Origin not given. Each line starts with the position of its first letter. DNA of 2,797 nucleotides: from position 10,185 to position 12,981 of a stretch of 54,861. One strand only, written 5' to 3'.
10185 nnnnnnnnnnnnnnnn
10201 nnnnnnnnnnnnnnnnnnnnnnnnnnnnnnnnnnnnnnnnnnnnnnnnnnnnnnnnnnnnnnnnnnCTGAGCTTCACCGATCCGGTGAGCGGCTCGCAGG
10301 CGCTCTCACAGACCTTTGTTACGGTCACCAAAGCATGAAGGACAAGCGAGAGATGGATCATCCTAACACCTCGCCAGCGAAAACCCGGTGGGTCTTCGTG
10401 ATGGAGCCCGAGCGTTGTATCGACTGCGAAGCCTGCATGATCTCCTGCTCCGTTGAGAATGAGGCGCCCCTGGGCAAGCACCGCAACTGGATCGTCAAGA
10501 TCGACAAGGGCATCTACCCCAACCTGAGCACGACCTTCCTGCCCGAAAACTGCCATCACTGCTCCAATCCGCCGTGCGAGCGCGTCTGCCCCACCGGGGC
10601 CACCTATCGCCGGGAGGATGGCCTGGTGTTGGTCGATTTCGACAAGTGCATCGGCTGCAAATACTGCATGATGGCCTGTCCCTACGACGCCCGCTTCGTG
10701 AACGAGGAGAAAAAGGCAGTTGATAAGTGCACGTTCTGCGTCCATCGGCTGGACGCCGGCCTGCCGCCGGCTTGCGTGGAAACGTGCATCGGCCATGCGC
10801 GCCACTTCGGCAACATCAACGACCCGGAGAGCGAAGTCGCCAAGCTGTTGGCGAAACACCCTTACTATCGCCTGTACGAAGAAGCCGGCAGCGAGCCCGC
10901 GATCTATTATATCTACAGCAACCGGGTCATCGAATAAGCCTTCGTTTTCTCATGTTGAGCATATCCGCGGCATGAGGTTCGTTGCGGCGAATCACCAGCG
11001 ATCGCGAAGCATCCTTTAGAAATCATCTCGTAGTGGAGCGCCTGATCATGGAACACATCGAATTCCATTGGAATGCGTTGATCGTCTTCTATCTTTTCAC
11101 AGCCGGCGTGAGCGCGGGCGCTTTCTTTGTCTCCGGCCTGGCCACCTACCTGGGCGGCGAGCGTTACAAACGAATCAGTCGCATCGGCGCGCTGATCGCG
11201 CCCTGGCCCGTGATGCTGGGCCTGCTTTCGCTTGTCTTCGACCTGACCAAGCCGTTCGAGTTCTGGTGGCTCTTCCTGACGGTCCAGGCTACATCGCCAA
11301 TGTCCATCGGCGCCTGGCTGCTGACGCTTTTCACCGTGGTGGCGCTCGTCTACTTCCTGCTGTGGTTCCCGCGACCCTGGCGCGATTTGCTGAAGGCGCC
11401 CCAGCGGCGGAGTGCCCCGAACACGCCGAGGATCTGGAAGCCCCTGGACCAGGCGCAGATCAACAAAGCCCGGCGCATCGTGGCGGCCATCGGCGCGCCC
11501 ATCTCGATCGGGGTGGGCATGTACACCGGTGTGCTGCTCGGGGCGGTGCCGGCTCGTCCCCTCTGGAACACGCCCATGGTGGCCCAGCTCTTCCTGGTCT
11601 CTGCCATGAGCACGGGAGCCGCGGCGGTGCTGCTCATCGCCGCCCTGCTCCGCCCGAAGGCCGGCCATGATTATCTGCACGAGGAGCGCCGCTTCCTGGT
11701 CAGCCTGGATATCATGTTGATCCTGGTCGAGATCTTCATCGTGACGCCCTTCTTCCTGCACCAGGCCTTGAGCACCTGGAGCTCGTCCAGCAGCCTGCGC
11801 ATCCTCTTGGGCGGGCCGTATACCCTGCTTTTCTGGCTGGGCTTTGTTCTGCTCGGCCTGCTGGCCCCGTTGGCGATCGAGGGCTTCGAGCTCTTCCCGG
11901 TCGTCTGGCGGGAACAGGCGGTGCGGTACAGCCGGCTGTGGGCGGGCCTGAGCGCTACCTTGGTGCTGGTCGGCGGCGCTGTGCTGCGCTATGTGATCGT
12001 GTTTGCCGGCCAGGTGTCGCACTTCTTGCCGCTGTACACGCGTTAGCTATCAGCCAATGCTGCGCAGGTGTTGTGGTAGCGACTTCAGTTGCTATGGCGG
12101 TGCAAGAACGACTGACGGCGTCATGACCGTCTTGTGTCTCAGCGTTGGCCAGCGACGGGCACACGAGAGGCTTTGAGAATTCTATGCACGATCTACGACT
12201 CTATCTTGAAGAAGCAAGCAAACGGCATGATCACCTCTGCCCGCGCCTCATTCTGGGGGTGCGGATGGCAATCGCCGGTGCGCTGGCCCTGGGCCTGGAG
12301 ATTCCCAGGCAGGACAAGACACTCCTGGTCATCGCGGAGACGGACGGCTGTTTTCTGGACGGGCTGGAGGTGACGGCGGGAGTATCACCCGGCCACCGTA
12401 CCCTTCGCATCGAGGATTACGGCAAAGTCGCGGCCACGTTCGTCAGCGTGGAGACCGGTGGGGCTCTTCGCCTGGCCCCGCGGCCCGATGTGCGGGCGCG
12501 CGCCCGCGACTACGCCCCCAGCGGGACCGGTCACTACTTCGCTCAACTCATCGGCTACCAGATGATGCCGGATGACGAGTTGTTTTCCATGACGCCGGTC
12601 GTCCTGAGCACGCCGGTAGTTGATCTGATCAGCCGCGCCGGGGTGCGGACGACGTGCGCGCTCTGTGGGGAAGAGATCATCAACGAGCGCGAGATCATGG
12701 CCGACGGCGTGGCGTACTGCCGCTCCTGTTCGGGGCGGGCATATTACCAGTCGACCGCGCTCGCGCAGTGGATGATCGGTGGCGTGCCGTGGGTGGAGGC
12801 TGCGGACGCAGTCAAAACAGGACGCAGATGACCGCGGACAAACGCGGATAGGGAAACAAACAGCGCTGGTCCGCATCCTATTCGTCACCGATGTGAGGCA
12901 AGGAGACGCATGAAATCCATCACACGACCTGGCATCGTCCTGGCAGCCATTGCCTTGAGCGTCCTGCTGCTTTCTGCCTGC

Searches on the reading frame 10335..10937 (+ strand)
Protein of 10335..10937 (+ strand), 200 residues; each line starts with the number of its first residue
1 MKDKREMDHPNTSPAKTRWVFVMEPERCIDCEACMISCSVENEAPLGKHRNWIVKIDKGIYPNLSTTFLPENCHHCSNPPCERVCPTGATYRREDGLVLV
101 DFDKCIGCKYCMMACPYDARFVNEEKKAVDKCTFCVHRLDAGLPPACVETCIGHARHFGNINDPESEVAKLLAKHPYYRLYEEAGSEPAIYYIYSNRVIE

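Call 6: search_protein_families(library=pfam, proteins=[window:10335-10937:+], max_evalue=0.01)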
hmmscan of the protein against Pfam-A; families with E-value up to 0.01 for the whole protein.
window:10335-10937:+ (200 aa): 13 families
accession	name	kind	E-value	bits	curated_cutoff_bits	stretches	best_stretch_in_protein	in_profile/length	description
PF13247.11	Fer4_11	-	3.9e-29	101.2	26.2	1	66-160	3-99/100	4Fe-4S dicluster domain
PF13237.11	Fer4_10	-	3.2e-12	46.6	25.5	3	99-151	3-52/53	4Fe-4S dicluster domain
PF00037.32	Fer4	-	3.6e-11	42.8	21.1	1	99-119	2-22/24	4Fe-4S binding domain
PF12837.12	Fer4_6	-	3.9e-11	42.8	25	3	100-119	4-23/24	4Fe-4S binding domain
PF12838.12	Fer4_7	-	4.8e-11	43.4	27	2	27-89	1-52/52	4Fe-4S dicluster domain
PF12797.12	Fer4_2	-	1e-09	38.2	24.5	2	98-117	3-22/22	4Fe-4S binding domain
PF13187.11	Fer4_9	-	3e-09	37.2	27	2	27-89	1-51/52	4Fe-4S dicluster domain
PF13534.11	Fer4_17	-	2.3e-06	28.5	22.2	1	27-88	1-59/61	4Fe-4S dicluster domain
PF13183.11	Fer4_8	-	5.6e-06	27.2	27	1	26-88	3-67/68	4Fe-4S dicluster domain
PF25160.1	LdpA_Fe-S-bd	-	8.3e-05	22.7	27.6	1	76-118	5-41/49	LdpA Fe-S cluster-binding domain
PF12800.12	Fer4_4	-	0.00017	22.1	24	1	103-118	2-17/17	4Fe-4S binding domain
PF12798.12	Fer4_3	-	0.00044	21.3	27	0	105-119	1-15/15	4Fe-4S binding domain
PF14697.11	Fer4_21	-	0.00076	20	35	0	100-135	3-44/59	4Fe-4S dicluster domain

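Call 7: search_protein_families(library=ncbifam, proteins=[window:10335-10937:+], max_evalue=0.01)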
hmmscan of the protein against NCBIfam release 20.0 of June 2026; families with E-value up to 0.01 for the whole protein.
window:10335-10937:+ (200 aa): 72 families (the best 25 are shown)
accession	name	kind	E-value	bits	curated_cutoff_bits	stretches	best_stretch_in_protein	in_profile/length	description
NF011569.0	PRK14993.1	equivalog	1.3e-62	211.4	416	1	15-193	40-222/244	tetrathionate reductase subunit TtrB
NF045797.1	DsrO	equivalog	2.1e-57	194.2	200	1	9-193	34-234/235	sulfate reduction electron transfer complex DsrMKJOP subunit DsrO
TIGR03149.1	cyt_nit_nrfC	equivalog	1.8e-51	174.7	377.6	1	15-194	35-217/225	cytochrome c nitrite reductase Fe-S protein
NF041715.1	arsenate_red_ArrB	equivalog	9.2e-49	166.1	450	2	21-125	5-109/233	arsenate respiratory reductase iron-sulfur subunit ArrB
TIGR02951.1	DMSO_dmsB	equivalog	2e-39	135.2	214.1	1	21-163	4-155/161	DMSO/selenate family reductase complex B subunit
TIGR03478.1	DMSO_red_II_bet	subfamily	5.1e-38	130.8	480.7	1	50-193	108-253/321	DMSO reductase family type II enzyme, iron-sulfur subunit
NF042979.1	EthbenzDh_ebdB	equivalog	9.5e-34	116.8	740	1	51-194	131-276/354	ethylbenzene dehydrogenase subunit beta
NF041782.1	mnquin_red_QrcC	equivalog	3e-31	108.9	400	2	19-123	1-119/239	menaquinone reductase iron-sulfur cluster-binding subunit QrcC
NF038355.1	FDH3_beta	equivalog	1.2e-29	103.6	240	1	19-136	3-122/180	formate dehydrogenase FDH3 subunit beta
TIGR01660.1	narH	equivalog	6.3e-29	100.7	524.05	1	55-170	162-281/492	nitrate reductase subunit beta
TIGR01582.1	FDH-beta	equivalog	6.4e-24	84.5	334.7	1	71-184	91-204/283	formate dehydrogenase subunit beta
NF008134.0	PRK10882.1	equivalog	7.3e-23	81.1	263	1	67-177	107-224/329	hydrogenase 2 operon protein HybA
NF045715.1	sulf_resp_HmcB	equivalog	1.2e-20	73.8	420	1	67-176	101-213/307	sulfate respiration complex iron-sulfur protein HmcB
NF007382.0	PRK09898.1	equivalog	3.2e-20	72.6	213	1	17-140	57-191/208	ferredoxin-like protein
NF009408.0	PRK12769.1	equivalog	8.4e-19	67.1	1003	1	22-155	6-141/659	formate-dependent uric acid utilization protein AegA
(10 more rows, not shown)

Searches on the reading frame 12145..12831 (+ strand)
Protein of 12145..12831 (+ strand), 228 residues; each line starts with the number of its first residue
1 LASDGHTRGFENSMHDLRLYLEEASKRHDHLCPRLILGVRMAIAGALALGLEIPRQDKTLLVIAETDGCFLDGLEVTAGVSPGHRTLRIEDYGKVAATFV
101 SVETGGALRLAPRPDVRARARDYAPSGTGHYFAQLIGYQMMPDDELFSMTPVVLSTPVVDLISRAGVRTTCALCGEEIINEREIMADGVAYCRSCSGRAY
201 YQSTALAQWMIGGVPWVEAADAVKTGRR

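Call 42: search_protein_families(library=pfam, proteins=[window:12145-12831:+], max_evalue=0.00001)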
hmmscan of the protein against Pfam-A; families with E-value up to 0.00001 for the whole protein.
window:12145-12831:+ (228 aa): 1 family
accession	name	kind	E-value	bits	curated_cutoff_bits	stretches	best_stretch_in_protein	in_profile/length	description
PF02663.19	FmdE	-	1.6e-24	86.9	22.9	1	28-122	2-100/133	FmdE, Molybdenum formylmethanofuran dehydrogenase operon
